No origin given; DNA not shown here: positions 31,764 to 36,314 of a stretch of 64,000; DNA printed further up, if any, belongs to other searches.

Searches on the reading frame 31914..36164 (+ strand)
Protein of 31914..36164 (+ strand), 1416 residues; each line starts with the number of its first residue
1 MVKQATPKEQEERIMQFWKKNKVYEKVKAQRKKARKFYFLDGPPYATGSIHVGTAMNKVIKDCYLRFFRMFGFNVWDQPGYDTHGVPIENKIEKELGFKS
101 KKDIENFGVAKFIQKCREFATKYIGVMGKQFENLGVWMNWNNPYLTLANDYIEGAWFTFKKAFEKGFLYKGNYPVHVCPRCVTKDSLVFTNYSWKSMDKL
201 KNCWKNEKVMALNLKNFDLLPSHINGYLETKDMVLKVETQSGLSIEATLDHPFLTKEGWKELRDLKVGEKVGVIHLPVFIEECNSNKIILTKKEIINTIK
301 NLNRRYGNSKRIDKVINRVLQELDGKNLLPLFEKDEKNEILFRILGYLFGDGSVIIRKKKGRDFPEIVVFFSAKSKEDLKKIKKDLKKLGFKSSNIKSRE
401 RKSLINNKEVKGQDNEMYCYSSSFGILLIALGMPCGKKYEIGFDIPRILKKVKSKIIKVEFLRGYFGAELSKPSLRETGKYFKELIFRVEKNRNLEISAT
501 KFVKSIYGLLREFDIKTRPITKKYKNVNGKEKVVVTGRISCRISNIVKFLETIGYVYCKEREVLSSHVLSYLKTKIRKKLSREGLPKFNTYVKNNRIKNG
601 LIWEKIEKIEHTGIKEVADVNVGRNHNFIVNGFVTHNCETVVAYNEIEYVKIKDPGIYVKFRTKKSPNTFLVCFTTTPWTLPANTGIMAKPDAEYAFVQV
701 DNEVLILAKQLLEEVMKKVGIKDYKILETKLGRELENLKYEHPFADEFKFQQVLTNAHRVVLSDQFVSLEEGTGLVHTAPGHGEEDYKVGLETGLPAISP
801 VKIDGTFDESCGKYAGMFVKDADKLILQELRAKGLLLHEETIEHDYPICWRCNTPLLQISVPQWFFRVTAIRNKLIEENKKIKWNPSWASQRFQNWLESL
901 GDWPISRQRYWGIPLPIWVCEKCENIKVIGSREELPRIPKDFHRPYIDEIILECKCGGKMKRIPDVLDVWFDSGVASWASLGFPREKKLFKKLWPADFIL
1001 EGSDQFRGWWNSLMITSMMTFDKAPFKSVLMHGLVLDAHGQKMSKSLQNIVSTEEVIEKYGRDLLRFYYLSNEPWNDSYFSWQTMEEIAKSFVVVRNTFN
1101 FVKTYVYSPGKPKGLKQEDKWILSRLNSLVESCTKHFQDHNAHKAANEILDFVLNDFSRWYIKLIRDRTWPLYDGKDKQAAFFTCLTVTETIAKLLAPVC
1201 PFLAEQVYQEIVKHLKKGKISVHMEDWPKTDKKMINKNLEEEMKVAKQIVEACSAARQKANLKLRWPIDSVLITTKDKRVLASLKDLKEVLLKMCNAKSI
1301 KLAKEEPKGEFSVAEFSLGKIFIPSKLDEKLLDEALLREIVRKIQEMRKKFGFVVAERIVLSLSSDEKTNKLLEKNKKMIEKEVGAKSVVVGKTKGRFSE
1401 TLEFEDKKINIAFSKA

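Call 34: search_protein_families(library=pfam, proteins=[window:31914-36164:+], max_evalue=0.0001)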
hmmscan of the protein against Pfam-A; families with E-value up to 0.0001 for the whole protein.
window:31914-36164:+ (1416 aa): 8 families
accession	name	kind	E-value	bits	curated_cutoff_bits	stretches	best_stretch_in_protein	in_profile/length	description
PF00133.28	tRNA-synt_1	-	4.7e-122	408.1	22.7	1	14-1075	2-408/414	tRNA synthetases class I (I, L, M and V)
PF08264.19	Anticodon_1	-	6e-36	124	25.1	1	1119-1270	1-146/148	Anticodon-binding domain of tRNA ligase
PF09334.17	tRNA-synt_1g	-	2.9e-23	82.7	20.1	2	967-1091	245-377/391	tRNA synthetases class I (M)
PF14890.11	Intein_splicing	-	1.9e-19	70.4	35.8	1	204-637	18-155/155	Intein splicing domain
PF19302.4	DUF5915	-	5.5e-17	62.4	27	1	1306-1415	87-194/195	Domain of unknown function (DUF5915)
PF01406.26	tRNA-synt_1e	-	3e-08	33.8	27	1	1016-1073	228-284/301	tRNA synthetases class I (C) catalytic domain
PF14528.11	LAGLIDADG_3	-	8.3e-06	26.4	22.5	0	343-401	6-58/82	LAGLIDADG-like domain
PF01921.24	tRNA-synt_1f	-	2.9e-05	23.6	27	0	1030-1093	270-333/360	tRNA synthetases class I (K)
